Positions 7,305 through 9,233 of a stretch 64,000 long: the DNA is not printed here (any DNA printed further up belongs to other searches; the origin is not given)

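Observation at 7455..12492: Two circularly permuted OppA lipoproteins flanking oppBC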

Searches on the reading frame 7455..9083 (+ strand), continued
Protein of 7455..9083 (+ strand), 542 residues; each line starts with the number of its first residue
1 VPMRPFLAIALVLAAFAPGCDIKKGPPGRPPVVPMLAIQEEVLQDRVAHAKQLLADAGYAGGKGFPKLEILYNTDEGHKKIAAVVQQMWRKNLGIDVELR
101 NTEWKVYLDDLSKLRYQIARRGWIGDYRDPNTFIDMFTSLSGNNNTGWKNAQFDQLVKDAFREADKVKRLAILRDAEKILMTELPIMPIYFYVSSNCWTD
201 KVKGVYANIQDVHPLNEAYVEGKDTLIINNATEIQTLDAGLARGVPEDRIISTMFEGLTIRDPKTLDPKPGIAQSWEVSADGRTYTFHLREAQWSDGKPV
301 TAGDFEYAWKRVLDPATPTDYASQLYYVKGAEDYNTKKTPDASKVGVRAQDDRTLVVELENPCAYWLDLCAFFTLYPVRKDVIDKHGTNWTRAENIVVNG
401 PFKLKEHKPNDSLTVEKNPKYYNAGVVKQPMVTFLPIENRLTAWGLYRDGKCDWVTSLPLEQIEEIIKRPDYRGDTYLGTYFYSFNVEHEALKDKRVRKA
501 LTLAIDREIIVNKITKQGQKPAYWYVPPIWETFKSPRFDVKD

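Call 10: find_related_loci(query=window:7455-9083:+, collection=genome_contigs, flank=8000)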
Query window:7455-9083:+ (542 aa) in genome_contigs; peptide patterns used: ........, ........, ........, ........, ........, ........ (x = any residue, [..] = any of these).
581 stretches matched a pattern; 562 encode a relative of the query (tblastn E <= 1e-3); the best 80 are kept; 80 distinct loci.
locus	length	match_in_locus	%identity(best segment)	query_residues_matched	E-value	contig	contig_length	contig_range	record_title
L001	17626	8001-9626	75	3-542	0e+0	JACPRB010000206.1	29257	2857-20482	MAG: Planctomycetota bacterium isolate NC_groundwater_668_Ag_B-0.1um_65_30 B_1_S1_Biohub_coassembly_k141_3315261, whole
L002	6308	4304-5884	69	18-542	0e+0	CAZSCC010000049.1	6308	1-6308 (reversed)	MAG TPA_asm: uncultured Planctomycetales bacterium isolate binchicken_co165_127 genome assembly, contig: k141_1275220, w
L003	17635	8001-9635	64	1-542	0e+0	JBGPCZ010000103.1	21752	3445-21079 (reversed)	MAG: Planctomycetota bacterium isolate OBJ_0618_050_37 k141_4204055_length_21752_cov_11.1702, whole genome shotgun seque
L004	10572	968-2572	62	11-542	0e+0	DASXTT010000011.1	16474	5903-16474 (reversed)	MAG TPA_asm: Planctomycetota bacterium isolate SMAG_U4699 k141_5164, whole genome shotgun sequence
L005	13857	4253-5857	69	7-542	0e+0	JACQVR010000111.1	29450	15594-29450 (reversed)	MAG: Planctomycetota bacterium isolate NC_groundwater_1468_Ag_S-0.65um_64_35 S_p65_S5_coassembly_k141_3840123, whole gen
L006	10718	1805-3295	69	46-542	0e+0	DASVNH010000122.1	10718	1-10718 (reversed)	MAG TPA_asm: Planctomycetota bacterium isolate SMAG_U3121 k141_159825, whole genome shotgun sequence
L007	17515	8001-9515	44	47-527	7e-114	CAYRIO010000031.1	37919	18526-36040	MAG TPA_asm: uncultured Peptostreptococcaceae bacterium isolate SRP302447_co2_65 genome assembly, contig: NODE_2989_leng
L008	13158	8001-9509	44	47-528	2e-112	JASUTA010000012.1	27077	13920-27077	MAG: Clostridiales bacterium isolate DJKA99_ANT-F21_bin.21 scaffold_469, whole genome shotgun sequence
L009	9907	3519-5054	40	6-528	3e-108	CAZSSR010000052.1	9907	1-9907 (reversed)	MAG TPA_asm: uncultured Bacillaceae bacterium isolate binchicken_co220_181 genome assembly, contig: NODE_4500_length_990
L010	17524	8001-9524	43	47-527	7e-113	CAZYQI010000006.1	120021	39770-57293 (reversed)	MAG TPA_asm: uncultured Peptostreptococcaceae bacterium isolate SRP302447_co1_726 genome assembly, contig: NODE_555_leng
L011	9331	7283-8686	37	57-528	3e-91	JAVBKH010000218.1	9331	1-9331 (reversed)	MAG: Oscillospiraceae bacterium isolate GLO_MAG_00230 c_000000592695, whole genome shotgun sequence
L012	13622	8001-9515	41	50-533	9e-75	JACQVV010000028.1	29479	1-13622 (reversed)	MAG: Planctomycetota bacterium isolate NC_groundwater_1472_Ag_S-0.65um_69_29 S_p65_S5_coassembly_k141_149559, whole geno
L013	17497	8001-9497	44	26-528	1e-73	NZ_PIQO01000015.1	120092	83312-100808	Heyndrickxia camelliae strain 7578-1 scaffold15, whole genome shotgun sequence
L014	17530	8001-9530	40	50-529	9e-74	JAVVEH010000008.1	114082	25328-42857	MAG: Lentisphaeria bacterium isolate TamC13-16 NODE_109_length_114082_cov_12.155077, whole genome shotgun sequence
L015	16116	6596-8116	46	43-527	8e-74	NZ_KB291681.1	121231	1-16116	Clostridium celatum DSM 1785 Scfld153, whole genome shotgun sequence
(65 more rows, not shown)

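Call 17: search_protein_representatives(protein=window:7455-9083:+)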
Query: 542 residues. Proteins with E-value up to 0.001 (for the whole library): 48854; up to 1e-10: 21814; up to 1e-30: 5512. The best 150 are listed.
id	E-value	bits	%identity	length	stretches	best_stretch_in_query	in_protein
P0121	2.9e-226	768.9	42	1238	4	221-537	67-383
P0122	1.4e-218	743.4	32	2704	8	248-528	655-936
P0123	1.4e-211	720.4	31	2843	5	26-521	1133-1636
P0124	3.6e-179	613.4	38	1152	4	232-532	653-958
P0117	1.1e-156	539.2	50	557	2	214-540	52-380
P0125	1.0e-148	512.8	50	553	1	57-537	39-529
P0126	1.6e-147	508.9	48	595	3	49-217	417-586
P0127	2.1e-143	495.3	47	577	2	44-332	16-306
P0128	9.2e-137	473.4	50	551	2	226-528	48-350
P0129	2.0e-136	472.3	35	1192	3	48-529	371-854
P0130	8.9e-135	466.8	46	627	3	49-220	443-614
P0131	1.1e-133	463.2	47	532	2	228-536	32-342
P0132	4.5e-133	461.2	49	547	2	227-530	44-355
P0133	1.2e-132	459.8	46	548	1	62-527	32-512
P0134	1.2e-131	456.5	45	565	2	224-539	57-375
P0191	2.5e-113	396.0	34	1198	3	47-512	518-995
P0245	5.9e-104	365.1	30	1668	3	68-539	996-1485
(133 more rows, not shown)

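Call 31: predict_structure(alignment_id=A1)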
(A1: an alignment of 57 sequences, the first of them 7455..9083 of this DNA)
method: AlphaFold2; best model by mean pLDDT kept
length: 542 residues; sequences in the alignment: 57
mean_pLDDT: 92.9   pTM: 0.88
mean pLDDT of the five models: 92.9, 92.5, 92.1, 92.1, 91.3
residues with pLDDT >= 90: 491; 70-90: 12; 50-70: 17; < 50: 22
segments of 3 or more residues with pLDDT < 50: 1-4, 16-25, 27-34
pLDDT, mean of each block of 10 residues (from residue 1): 48 50 44 59 94 98 97 93 98 97 92 96 95 96 96 98 95 98 98 95 95 95 98 95 93 98 95 98 98 99 99 96 97 98 98 99 95 97 98 97 97 98 98 96 97 96 96 95 98 98 97 95 96 94 68
secondary structure, 60 per line:
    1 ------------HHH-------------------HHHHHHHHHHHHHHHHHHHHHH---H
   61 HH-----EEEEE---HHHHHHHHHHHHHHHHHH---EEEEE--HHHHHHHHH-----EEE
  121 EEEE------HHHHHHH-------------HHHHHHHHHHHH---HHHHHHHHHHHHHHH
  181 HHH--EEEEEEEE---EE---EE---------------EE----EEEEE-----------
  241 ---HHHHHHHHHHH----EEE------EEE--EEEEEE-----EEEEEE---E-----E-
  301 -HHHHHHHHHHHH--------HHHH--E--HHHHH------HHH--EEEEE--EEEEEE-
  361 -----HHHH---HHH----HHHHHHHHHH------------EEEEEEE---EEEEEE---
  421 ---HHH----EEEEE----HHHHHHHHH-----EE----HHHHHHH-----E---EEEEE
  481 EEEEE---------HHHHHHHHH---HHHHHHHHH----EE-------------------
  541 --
elements in order: H35-56 E68-72 H76-93 E97-101 H104-112 E118-124 H131-137 H151-162 H166-183 E186-193 E225-229 H244-254 E259-261 E268-270 E273-278 E284-289 H302-313 H322-325 H331-335 E347-351 E354-359 H366-369 H380-389 E402-408 E412-417 E431-435 H440-448 H460-466 E476-485 H495-503 H507-515

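Call 35: fold_search(model_id=the predicted structure, library=pdb)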
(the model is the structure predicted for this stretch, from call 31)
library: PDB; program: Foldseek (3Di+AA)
matches with E <= 10: 1421; with E <= 0.001: 166
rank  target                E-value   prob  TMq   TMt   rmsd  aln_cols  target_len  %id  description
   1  1ola_A                7.5e-29  1.00  0.55  0.58   1.7       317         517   40  THE STRUCTURAL BASIS OF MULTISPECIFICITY IN THE OLIGOPEPTIDE-BINDING PROTEIN OPPA (released 1994-07-31)
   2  6dth_A                1.7e-28  1.00  0.55  0.59   2.6       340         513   36  Crystal structure of Haemophilus influenzae OppA complex with RPPGFSPFR (released 2018-11-28)
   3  6dtg_A                3.0e-28  1.00  0.55  0.57   2.8       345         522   36  Crystal structure of Haemophilus influenzae OppA complex with YLGANGRGGGS (released 2018-11-28)
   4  9a37_MODEL_1_A        5.1e-28  1.00  0.50  0.50   3.3       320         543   41  Model of E. coli OppA by in-cell photo-crosslinking MS and deep learning (released 2023-02-24)
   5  6dqq_A                7.6e-28  1.00  0.55  0.57   2.8       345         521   36  Crystal structure of Haemophilus influenzae OppA complex with endogenous peptide (released 2018-11-28)
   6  1b52_A                2.0e-27  1.00  0.55  0.58   1.5       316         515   40  OLIGO-PEPTIDE BINDING PROTEIN (OPPA) COMPLEXED WITH KTK (released 1999-01-20)
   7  3tcf_A                4.6e-27  1.00  0.55  0.57   1.6       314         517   41  Crystal structure of E. coli OppA complexed with endogenous ligands (released 2011-10-12)
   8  6dqr_A                5.4e-27  1.00  0.56  0.58   2.4       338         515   37  Crystal structure of Haemophilus influenzae OppA complex with MGG (released 2018-11-28)
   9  3zs6_A                6.1e-27  1.00  0.54  0.58   1.5       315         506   39  The Structural characterization of Burkholderia pseudomallei OppA. (released 2012-07-04)
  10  6dtf_A                6.5e-27  1.00  0.55  0.58   2.4       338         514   37  Crystal structure of Haemophilus influenzae OppA complex with KKK (released 2018-11-28)
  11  8arn_A                6.8e-27  1.00  0.56  0.60   1.3       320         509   40  Crystal structure of the peptide binding protein, OppA, from Bacillus subtilis in complex with an endogenous tetrapept (released 2023-02-22)
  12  8are_A                7.7e-27  1.00  0.56  0.60   1.3       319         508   40  Crystal structure of the peptide binding protein, OppA, from Bacillus subtilis in complex with a PhrE-derived pentapep (released 2023-02-22)
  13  2z23_A                9.1e-27  1.00  0.55  0.57   1.6       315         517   39  Crystal structure of Y.pestis oligo peptide binding protein OppA with tri-lysine ligand (released 2007-10-30)
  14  8azb                  3.5e-26  1.00  0.51  0.55   3.3       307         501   36  Crystal Structure of the peptide binding protein DppE from Bacillus subtilis in the unliganded state (released 2023-02-22)
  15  8ay0_B                4.6e-26  1.00  0.54  0.58   1.4       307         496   36  Crystal Structure of the peptide binding protein DppE from Bacillus subtilis in complex with murein tripeptide (released 2023-02-22)
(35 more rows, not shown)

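Call 50: search_protein_families(library=pfam, proteins=[L009:3489-5117:+, L009:5431-6390:+, L009:6353-7318:+, L009:7334-8359:+, L009:8340-9308:+, L011:7160-8821:+, L011:3074-4063:+, L011:4081-5094:+, L007:7839-9530:+, P0118], max_evalue=0.00001)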
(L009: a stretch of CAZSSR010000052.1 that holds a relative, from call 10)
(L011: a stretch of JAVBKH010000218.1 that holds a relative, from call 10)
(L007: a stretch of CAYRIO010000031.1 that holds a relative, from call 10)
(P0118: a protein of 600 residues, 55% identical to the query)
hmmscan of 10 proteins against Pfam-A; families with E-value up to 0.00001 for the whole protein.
L009:3489-5117:+ (542 aa): 1 family
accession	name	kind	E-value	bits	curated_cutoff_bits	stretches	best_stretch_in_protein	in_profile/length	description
PF00496.27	SBP_bac_5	-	5.4e-82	276.3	32.4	2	266-524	5-251/368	Bacterial extracellular solute-binding proteins, family 5 Middle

L009:5431-6390:+ (319 aa): 2 families
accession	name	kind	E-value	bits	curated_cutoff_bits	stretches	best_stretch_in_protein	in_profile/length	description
PF00528.27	BPD_transp_1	-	5.2e-40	137.6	26.4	1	122-313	1-183/184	Binding-protein-dependent transport system inner membrane component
PF19300.4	BPD_transp_1_N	-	2.6e-09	37.7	23.8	1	11-82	1-74/114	Binding-prot-dependent transport system membrane comp, N-term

L009:6353-7318:+ (321 aa): 2 families
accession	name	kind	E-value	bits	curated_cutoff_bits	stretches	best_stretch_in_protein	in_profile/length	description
PF00528.27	BPD_transp_1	-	1.6e-34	119.6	26.4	1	135-320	1-183/184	Binding-protein-dependent transport system inner membrane component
PF12911.12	OppC_N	-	6e-17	61.7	23.9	1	42-94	1-53/53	N-terminal TM domain of oligopeptide transport permease C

L009:7334-8359:+ (341 aa): 3 families
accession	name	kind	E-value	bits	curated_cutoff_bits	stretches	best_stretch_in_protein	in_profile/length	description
PF00005.33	ABC_tran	-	8.1e-30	104.7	25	1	26-185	2-137/137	ABC transporter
PF08352.17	oligo_HPY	-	3.1e-23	82.4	27.1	1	236-300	1-65/65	Oligopeptide/dipeptide transporter, C-terminal region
PF13304.12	AAA_21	-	2e-08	35.1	27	1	149-220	230-303/304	AAA domain, putative AbiEii toxin, Type IV TA system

L009:8340-9308:+ (322 aa): 2 families
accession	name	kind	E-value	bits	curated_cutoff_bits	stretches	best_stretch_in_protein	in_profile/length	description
PF00005.33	ABC_tran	-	1.3e-34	120.2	25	1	32-182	2-136/137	ABC transporter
PF08352.17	oligo_HPY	-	4e-16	59.6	27.1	1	234-301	1-65/65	Oligopeptide/dipeptide transporter, C-terminal region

L011:7160-8821:+ (553 aa): 1 family
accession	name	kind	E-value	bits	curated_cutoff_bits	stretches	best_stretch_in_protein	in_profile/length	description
PF00496.27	SBP_bac_5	-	6.2e-85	285.9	32.4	2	251-549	1-278/368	Bacterial extracellular solute-binding proteins, family 5 Middle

L011:3074-4063:+ (329 aa): 2 families
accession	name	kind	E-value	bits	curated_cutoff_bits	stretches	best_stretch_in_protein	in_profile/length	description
PF00528.27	BPD_transp_1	-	5.6e-44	150.5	26.4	1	133-326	1-183/184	Binding-protein-dependent transport system inner membrane component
PF19300.4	BPD_transp_1_N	-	1.6e-07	31.9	23.8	1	22-96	1-77/114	Binding-prot-dependent transport system membrane comp, N-term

L011:4081-5094:+ (337 aa): 2 families
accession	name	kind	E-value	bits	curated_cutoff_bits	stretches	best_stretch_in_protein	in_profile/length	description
PF00528.27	BPD_transp_1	-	1.2e-29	103.7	26.4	1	133-337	1-184/184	Binding-protein-dependent transport system inner membrane component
PF12911.12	OppC_N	-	1.6e-15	57.2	23.9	1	40-92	1-53/53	N-terminal TM domain of oligopeptide transport permease C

L007:7839-9530:+ (563 aa): 1 family
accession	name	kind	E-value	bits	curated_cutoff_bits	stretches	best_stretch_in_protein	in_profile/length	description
PF00496.27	SBP_bac_5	-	9.5e-94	315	32.4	2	337-560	2-209/368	Bacterial extracellular solute-binding proteins, family 5 Middle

P0118 (600 aa): 1 family
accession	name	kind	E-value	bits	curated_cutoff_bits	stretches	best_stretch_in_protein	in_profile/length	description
PF00496.27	SBP_bac_5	-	1.8e-92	310.8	32.4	2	29-443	32-368/368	Bacterial extracellular solute-binding proteins, family 5 Middle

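Call 55: find_encoding_contigs(protein=P0118, flank=5000, max_places=4)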
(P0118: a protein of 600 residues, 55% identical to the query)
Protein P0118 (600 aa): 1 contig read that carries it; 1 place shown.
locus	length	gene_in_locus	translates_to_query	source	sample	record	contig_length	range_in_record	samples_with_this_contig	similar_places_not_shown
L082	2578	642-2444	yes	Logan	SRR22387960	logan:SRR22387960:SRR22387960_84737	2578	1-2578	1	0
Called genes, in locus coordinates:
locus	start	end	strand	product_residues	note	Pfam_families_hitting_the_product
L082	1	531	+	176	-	?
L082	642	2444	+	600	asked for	PF00496:SBP_bac_5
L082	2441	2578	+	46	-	?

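Call 72: find_encoding_contigs(protein=P0125, flank=7000, max_places=2)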
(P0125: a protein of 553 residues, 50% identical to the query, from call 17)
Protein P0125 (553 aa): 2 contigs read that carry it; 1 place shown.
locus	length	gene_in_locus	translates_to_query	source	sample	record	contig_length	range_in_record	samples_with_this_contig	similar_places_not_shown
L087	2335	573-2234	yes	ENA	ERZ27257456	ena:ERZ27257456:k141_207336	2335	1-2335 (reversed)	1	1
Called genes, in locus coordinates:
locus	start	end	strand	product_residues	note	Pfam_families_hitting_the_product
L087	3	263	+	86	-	PF01750:HycI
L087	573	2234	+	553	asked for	PF00496:SBP_bac_5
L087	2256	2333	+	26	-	?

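Call 74: search_protein_families(library=pfam, proteins=[P0122, P0123, P0191, P0245, P0121], max_evalue=0.00001)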
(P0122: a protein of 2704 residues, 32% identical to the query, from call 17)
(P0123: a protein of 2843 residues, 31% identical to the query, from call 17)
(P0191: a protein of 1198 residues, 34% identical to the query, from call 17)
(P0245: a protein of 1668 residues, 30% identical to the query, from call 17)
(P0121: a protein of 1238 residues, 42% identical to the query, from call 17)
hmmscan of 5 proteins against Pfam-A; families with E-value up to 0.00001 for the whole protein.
P0122 (2704 aa): 1 family
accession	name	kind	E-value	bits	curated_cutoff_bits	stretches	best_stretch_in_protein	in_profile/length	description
PF00496.27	SBP_bac_5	-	8.8e-250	828.4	32.4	4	674-1049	2-365/368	Bacterial extracellular solute-binding proteins, family 5 Middle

P0123 (2843 aa): 3 families
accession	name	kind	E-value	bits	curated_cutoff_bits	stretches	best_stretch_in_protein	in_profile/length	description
PF00496.27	SBP_bac_5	-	3.4e-267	885.7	32.4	4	869-1237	2-359/368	Bacterial extracellular solute-binding proteins, family 5 Middle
PF13191.12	AAA_16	-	1e-20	75.3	32.6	1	286-485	2-155/167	AAA ATPase domain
PF03704.23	BTAD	-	1.2e-19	71.6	22.1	1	131-254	28-145/146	Bacterial transcriptional activator domain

P0191 (1198 aa): 2 families
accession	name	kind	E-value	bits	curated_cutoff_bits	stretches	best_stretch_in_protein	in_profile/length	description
PF00496.27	SBP_bac_5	-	4.3e-130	434.5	32.4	2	238-610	2-363/368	Bacterial extracellular solute-binding proteins, family 5 Middle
PF13424.12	TPR_12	-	2e-06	28.3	30.1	0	130-182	20-74/77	Tetratricopeptide repeat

P0245 (1668 aa): 1 family
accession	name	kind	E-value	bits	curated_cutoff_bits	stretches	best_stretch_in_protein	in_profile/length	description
PF00496.27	SBP_bac_5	-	9.1e-128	426.9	32.4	2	1210-1584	2-363/368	Bacterial extracellular solute-binding proteins, family 5 Middle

P0121 (1238 aa): 1 family
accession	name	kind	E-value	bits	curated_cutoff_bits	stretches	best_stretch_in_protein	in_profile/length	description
PF00496.27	SBP_bac_5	-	8.8e-191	634.2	32.4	2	641-1010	2-363/368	Bacterial extracellular solute-binding proteins, family 5 Middle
